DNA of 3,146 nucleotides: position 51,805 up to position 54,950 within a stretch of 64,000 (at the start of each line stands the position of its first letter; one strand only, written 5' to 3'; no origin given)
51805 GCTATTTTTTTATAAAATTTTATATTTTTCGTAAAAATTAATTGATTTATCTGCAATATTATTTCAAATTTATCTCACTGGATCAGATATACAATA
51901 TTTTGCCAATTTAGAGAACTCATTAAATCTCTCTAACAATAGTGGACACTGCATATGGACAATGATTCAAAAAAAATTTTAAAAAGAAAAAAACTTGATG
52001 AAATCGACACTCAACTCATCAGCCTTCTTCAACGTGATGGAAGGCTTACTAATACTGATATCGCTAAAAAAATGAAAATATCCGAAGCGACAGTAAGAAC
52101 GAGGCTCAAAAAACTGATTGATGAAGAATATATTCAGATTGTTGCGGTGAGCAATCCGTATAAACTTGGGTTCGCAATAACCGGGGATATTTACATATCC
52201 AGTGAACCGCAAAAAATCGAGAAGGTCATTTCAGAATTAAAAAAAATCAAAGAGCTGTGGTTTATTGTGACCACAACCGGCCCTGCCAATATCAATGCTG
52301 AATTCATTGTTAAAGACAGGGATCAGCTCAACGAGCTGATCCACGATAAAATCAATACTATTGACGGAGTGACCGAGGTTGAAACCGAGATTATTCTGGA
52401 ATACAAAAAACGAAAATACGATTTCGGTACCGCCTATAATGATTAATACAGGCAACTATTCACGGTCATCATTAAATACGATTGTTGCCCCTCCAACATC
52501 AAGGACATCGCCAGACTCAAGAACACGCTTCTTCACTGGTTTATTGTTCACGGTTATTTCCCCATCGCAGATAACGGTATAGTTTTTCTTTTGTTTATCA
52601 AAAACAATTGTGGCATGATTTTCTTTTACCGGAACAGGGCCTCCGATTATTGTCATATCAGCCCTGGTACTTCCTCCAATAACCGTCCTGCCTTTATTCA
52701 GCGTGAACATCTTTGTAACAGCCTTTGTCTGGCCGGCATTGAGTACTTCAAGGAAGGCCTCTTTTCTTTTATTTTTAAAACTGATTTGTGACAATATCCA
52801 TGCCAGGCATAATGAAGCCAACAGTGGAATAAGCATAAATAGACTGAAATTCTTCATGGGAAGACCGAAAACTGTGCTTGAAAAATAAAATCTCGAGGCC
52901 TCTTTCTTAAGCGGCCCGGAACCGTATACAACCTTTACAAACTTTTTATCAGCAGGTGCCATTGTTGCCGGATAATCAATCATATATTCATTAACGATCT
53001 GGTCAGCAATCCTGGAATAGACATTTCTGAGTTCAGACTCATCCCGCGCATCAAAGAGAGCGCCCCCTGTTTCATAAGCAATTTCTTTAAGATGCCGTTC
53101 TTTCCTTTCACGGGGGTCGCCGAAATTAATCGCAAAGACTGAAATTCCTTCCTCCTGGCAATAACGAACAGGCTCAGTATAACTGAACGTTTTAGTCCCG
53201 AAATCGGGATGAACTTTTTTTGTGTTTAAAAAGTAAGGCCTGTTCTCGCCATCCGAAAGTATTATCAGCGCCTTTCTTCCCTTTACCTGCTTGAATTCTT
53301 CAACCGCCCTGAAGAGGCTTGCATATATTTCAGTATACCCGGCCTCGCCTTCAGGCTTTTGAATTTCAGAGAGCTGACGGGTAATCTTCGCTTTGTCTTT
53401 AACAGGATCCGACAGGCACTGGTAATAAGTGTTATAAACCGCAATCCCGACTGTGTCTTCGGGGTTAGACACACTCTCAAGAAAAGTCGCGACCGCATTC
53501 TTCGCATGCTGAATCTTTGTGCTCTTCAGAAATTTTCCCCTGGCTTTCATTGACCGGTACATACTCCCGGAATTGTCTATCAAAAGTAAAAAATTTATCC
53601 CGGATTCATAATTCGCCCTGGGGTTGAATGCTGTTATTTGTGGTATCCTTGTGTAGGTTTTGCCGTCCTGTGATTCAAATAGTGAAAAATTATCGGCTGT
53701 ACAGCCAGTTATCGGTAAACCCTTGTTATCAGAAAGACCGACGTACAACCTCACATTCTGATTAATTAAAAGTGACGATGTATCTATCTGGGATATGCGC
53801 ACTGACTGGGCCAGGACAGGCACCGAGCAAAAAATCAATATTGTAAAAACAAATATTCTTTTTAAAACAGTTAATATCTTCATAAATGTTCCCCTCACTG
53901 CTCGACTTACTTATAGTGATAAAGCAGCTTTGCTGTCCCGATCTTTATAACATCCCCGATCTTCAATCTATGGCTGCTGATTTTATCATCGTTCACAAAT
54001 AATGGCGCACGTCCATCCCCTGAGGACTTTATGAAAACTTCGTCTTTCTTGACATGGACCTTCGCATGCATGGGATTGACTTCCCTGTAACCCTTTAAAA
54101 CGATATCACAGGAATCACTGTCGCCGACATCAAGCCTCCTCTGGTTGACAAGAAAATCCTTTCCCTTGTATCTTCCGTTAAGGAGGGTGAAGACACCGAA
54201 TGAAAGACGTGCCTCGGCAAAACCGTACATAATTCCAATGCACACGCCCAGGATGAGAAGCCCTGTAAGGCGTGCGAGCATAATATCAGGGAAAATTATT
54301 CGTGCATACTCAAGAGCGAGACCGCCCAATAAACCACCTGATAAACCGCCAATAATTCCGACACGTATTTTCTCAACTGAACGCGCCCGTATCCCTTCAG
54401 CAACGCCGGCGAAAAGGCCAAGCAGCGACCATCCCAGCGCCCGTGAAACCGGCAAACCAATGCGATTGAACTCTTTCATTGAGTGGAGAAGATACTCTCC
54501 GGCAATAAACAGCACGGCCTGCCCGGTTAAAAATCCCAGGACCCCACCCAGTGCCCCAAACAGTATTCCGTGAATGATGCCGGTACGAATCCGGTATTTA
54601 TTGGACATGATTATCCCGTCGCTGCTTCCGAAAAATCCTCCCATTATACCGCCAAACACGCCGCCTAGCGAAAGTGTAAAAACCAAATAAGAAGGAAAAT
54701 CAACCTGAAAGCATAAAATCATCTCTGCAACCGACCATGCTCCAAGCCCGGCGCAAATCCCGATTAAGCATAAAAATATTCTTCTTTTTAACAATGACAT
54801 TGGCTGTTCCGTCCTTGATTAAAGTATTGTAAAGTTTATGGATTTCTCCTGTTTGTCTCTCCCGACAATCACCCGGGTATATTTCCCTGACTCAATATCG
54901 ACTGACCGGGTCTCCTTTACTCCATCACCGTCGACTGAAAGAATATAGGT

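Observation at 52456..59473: Candidate undescribed envelope-to-nucleoid phosphosignalling system (domain X, phosphatase, Ser/Thr kinase, TM-FHA, VWA-TM-FHA; divergent domain X-HU)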

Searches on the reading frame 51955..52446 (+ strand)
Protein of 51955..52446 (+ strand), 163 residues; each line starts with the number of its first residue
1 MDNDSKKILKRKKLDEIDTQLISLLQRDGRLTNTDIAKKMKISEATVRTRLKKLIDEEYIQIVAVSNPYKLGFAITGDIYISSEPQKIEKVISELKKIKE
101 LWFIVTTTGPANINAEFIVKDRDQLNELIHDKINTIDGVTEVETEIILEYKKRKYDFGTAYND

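Call 3: search_protein_families(library=pfam, proteins=[window:51955-52446:+], max_evalue=0.01)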
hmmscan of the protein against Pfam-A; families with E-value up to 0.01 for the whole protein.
window:51955-52446:+ (163 aa): 23 families
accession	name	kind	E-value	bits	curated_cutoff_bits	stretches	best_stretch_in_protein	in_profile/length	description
PF13412.12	HTH_24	-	4.3e-15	55.5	21.9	1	14-61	1-48/48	Winged helix-turn-helix DNA-binding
PF13404.12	HTH_AsnC-type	-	3.8e-14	52.7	27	1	14-54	1-41/42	AsnC-type helix-turn-helix domain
PF01037.27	AsnC_trans_reg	-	8.7e-12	45.2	25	1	81-149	3-72/73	Lrp/AsnC ligand binding domain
PF22482.2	AsnC_trans_reg_3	-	2e-09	37.9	24.4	1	86-158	22-93/95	PF0864 C-terminal dimeric alpha+beta barrel domain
PF08279.18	HTH_11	-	3.5e-06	27.2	25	1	20-68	4-52/55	HTH domain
PF01047.28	MarR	-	3.9e-06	27.1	24.6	1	22-61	9-48/59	MarR family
PF01022.26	HTH_5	-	7.1e-06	26.3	22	1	20-60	6-45/47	Bacterial regulatory protein, arsR family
PF01978.25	TrmB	-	0.00026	21.2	25.6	1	22-69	15-60/68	Sugar-specific transcriptional regulator TrmB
PF01325.25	Fe_dep_repress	-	0.00038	21.1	26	1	30-61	22-53/60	Iron dependent repressor, N-terminal DNA binding domain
PF13291.12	ACT_4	-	0.00042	21.4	27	1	89-143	24-79/80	ACT domain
PF13730.12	HTH_36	-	0.00042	20.5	25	1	32-60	27-55/55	Helix-turn-helix domain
PF21984.2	DnaD_N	-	0.00045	20.8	27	1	31-65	36-70/101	DnaD N-terminal domain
PF12802.13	MarR_2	-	0.00087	19.8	27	1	19-62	8-52/61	MarR family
PF08281.18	Sigma70_r4_2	-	0.0012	18.9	25.7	1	29-52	25-48/54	Sigma-70, region 4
PF04545.22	Sigma70_r4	-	0.0012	18.7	24.1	1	13-53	4-43/50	Sigma-70, region 4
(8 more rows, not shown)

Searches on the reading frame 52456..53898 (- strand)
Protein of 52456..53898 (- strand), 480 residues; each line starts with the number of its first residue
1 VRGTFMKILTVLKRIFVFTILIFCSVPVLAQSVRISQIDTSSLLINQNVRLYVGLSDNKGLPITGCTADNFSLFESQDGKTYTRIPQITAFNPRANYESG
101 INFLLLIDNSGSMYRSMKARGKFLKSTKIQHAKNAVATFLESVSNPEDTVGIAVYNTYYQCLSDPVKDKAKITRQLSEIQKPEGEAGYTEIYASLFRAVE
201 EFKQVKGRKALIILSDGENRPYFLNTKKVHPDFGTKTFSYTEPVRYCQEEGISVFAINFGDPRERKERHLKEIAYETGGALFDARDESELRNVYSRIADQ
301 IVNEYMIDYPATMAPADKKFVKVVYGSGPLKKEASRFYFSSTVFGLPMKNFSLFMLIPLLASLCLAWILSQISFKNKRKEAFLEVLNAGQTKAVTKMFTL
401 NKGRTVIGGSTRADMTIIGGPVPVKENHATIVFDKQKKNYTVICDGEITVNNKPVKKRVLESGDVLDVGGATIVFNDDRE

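Call 3: search_protein_families(library=pfam, proteins=[window:52456-53898:-], max_evalue=0.01)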
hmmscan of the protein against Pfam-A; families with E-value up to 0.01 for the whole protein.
window:52456-53898:- (480 aa): 4 families
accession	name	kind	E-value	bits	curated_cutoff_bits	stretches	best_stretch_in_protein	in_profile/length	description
PF13519.12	VWA_2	-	2.8e-15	57.3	27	1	104-218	2-107/107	von Willebrand factor type A domain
PF00092.34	VWA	-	4.9e-13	50.1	23.8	1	105-295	4-173/174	von Willebrand factor type A domain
PF01882.25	DUF58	-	8.7e-05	22.3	23.4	1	98-266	33-175/216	Protein of unknown function DUF58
PF00498.31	FHA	-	0.00014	22.6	20.7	1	406-469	2-67/67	FHA domain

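Call 6: search_protein_families(library=ncbifam, proteins=[window:52456-53898:-], max_evalue=0.01)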
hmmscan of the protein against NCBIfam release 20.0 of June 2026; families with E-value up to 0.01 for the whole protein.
window:52456-53898:- (480 aa): 3 families
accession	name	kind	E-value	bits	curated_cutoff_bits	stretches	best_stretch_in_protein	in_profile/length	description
TIGR03436.1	acidobact_VWFA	subfamily_domain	6.3e-19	68.6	81.25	1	49-323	10-304/324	VWA domain-containing protein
NF047508.1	VWA_BatA_Lepto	exception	1.2e-09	37.7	380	1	96-310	84-281/315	VWA domain-containing protein BatA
NF010238.0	PRK13685.1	subfamily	3.1e-06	26.5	432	1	104-304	100-301/335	hypothetical protein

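Call 47: search_protein_families(library=padloc, proteins=[window:52456-53898:-], max_evalue=0.001)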
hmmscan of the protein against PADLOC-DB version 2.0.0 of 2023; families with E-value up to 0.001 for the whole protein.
window:52456-53898:- (480 aa): 0 families

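Call 75: find_homologous_proteins(query=window:52456-53883:-, max_evalue=0.00001)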
Query window:52456-53883:- (475 aa): 392 proteins with E <= 0.00001 among 7331 candidates; the best 120 are listed.
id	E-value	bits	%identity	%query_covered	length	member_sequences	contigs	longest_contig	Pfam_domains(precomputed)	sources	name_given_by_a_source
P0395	0.0e+0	1062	100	100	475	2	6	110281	PF00092.35,PF13519.13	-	-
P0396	6.9e-198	676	63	99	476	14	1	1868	PF00092.35,PF13519.13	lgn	-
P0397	4.7e-179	614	58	99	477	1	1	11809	PF00092.35,PF13519.13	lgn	-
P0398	7.4e-174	597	61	94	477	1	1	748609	PF00092.35,PF13519.13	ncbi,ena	-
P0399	1.4e-173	596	61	94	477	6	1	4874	PF00092.35,PF13519.13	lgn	-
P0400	1.0e-172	593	60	94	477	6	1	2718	PF00092.35,PF13519.13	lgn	-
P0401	3.1e-172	592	60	94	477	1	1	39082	PF00092.35,PF13519.13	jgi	jgi:Ca-activated chloride channel family protein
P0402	1.1e-168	580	58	96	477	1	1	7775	PF00092.35,PF13519.13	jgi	jgi:Ca-activated chloride channel homolog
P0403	2.0e-168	579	58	96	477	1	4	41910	PF00092.35,PF13519.13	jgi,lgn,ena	jgi:Ca-activated chloride channel family protein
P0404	9.6e-168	577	59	96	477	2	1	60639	PF00092.35,PF13519.13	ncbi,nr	ncbi:MAG: VWA domain-containing protein [Spirochaetes bacterium]|nr:VWA domain-containing protein [S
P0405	4.4e-167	575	59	94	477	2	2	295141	PF00092.35,PF13519.13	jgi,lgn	-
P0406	1.2e-166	573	59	94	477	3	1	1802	PF00092.35,PF13519.13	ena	-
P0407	2.5e-166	572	57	99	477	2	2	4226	PF00092.35,PF13519.13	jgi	jgi:Ca-activated chloride channel family protein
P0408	2.7e-166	572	59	94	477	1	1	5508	PF00092.35,PF13519.13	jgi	jgi:Ca-activated chloride channel family protein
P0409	7.4e-163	561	54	98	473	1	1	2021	PF00092.35,PF13519.13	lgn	-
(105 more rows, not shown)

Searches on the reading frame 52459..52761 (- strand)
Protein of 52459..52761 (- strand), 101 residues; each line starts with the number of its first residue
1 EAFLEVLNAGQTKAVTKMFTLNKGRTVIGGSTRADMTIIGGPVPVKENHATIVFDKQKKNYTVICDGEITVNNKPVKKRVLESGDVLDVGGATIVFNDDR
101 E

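Call 65: search_solved_structures(query=window:52459-52761:-, max_evalue=10, show_alignments=3)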
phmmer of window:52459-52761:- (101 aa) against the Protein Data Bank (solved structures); distinct sequences matched with E-value up to 10: 15.
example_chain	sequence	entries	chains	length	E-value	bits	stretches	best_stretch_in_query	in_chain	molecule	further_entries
3po8_A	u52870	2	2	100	0.075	16.6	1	18-95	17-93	Putative uncharacterized protein TB39.8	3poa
2lc1_A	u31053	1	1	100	0.078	16.5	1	18-95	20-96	Putative uncharacterized protein TB39.8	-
2kkl_A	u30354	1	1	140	0.25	14.9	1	19-96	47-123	Uncharacterized protein Mb1858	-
3oun_A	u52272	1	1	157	0.31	14.6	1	18-95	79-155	Putative uncharacterized protein TB39.8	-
2kfu_A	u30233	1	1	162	0.35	14.5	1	19-96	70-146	Rv1827 pThr 22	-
6i2p_D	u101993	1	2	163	0.35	14.4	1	19-96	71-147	Glycogen accumulation regulator GarA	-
6tvc_A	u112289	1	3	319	0.41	14.2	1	5-89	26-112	Haemagglutinin HA1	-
6tva_A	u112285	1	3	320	0.41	14.2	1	5-89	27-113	Haemagglutinin HA1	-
6tvb_A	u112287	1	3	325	0.42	14.2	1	5-89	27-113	Hemagglutinin HA1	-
7rj3_A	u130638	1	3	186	0.47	14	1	19-96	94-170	Glycogen accumulation regulator GarA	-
6i2q_B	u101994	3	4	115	1.3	12.6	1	19-96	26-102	Glycogen accumulation regulator GarA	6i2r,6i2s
6tjw_A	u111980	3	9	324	1.5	12.4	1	5-89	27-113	Hemagglutinin HA1 | Hemagglutinin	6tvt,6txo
6tjy_A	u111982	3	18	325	1.5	12.4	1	5-89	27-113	Hemagglutinin HA1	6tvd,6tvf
6twh_A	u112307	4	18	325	1.5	12.4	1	5-89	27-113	Hemagglutinin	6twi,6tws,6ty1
6tvr_A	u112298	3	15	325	1.5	12.4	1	5-89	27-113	Hemagglutinin HA1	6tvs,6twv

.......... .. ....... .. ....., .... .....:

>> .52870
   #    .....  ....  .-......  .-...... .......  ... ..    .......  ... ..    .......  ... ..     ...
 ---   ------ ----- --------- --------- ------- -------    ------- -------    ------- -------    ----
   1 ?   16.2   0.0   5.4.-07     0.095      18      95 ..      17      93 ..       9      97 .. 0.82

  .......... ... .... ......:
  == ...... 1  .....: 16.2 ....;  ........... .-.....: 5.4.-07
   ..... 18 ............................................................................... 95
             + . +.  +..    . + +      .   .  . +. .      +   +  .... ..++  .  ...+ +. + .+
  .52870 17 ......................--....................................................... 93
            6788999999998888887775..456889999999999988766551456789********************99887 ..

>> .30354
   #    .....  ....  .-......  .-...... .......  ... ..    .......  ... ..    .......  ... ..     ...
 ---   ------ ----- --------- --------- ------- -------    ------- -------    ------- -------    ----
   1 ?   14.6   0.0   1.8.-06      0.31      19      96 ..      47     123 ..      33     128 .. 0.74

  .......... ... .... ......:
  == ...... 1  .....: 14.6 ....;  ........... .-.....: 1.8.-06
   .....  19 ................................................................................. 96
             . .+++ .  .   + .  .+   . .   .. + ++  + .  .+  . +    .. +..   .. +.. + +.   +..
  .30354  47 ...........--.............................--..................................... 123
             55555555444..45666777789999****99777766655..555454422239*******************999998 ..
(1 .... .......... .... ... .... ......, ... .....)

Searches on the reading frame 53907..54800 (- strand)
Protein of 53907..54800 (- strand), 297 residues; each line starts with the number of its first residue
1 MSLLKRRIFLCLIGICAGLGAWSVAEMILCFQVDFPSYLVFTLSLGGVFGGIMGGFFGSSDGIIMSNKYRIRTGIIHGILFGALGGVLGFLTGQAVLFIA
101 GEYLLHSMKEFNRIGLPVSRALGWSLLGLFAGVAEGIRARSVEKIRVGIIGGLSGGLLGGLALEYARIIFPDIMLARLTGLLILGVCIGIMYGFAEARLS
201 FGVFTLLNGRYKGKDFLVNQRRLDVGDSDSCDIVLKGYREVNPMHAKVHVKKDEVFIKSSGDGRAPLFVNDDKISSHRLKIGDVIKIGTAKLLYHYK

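Call 3: search_protein_families(library=pfam, proteins=[window:53907-54800:-], max_evalue=0.01)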
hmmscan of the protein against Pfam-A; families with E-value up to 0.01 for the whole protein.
window:53907-54800:- (297 aa): 2 families
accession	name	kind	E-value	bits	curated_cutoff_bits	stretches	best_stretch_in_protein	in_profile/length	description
PF16697.10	Yop-YscD_cpl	-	1.1e-13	51.7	33.2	1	206-293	2-90/94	Inner membrane component of T3SS, cytoplasmic domain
PF00498.31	FHA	-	6.3e-09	36.6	20.7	1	225-288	3-67/67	FHA domain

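Call 6: search_protein_families(library=ncbifam, proteins=[window:53907-54800:-], max_evalue=0.01)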
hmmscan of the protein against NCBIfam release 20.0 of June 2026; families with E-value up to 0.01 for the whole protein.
window:53907-54800:- (297 aa): 1 family
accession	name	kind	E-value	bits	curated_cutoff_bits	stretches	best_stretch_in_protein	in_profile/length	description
TIGR02500.1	type_III_yscD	equivalog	0.0011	18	86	1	206-260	5-58/413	type III secretion system inner membrane ring subunit SctD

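Call 47: search_protein_families(library=padloc, proteins=[window:53907-54800:-], max_evalue=0.001)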
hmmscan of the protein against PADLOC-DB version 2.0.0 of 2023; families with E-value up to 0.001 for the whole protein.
window:53907-54800:- (297 aa): 0 families

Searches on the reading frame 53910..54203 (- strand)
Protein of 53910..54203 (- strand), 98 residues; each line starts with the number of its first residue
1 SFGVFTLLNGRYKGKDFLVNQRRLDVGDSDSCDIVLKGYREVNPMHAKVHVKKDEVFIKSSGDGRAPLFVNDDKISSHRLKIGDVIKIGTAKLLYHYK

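Call 64: search_solved_structures(query=window:53910-54203:-, max_evalue=1, show_alignments=3)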
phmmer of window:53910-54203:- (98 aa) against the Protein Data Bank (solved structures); distinct sequences matched with E-value up to 1: 9.
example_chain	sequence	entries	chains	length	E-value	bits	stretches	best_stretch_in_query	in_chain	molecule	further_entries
2kkl_A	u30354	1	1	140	0.11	16.1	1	7-95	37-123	Uncharacterized protein Mb1858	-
6i2p_D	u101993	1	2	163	0.15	15.7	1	8-95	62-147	Glycogen accumulation regulator GarA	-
2kfu_A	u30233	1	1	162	0.16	15.7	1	8-95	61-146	Rv1827 pThr 22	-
6i2q_B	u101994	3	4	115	0.2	15.4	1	7-95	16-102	Glycogen accumulation regulator GarA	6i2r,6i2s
7rj3_A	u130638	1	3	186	0.2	15.3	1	8-95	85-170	Glycogen accumulation regulator GarA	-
2jqj_A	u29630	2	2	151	0.25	15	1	15-90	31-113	DNA damage response protein kinase DUN1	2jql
8p5r_G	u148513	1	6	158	0.45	14.2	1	7-95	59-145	Glycogen accumulation regulator GarA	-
2kb3_A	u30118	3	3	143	0.47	14.1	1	8-95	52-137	Oxoglutarate dehydrogenase inhibitor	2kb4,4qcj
8p5x_G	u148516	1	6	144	0.48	14.1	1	8-95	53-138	Oxoglutarate dehydrogenase inhibitor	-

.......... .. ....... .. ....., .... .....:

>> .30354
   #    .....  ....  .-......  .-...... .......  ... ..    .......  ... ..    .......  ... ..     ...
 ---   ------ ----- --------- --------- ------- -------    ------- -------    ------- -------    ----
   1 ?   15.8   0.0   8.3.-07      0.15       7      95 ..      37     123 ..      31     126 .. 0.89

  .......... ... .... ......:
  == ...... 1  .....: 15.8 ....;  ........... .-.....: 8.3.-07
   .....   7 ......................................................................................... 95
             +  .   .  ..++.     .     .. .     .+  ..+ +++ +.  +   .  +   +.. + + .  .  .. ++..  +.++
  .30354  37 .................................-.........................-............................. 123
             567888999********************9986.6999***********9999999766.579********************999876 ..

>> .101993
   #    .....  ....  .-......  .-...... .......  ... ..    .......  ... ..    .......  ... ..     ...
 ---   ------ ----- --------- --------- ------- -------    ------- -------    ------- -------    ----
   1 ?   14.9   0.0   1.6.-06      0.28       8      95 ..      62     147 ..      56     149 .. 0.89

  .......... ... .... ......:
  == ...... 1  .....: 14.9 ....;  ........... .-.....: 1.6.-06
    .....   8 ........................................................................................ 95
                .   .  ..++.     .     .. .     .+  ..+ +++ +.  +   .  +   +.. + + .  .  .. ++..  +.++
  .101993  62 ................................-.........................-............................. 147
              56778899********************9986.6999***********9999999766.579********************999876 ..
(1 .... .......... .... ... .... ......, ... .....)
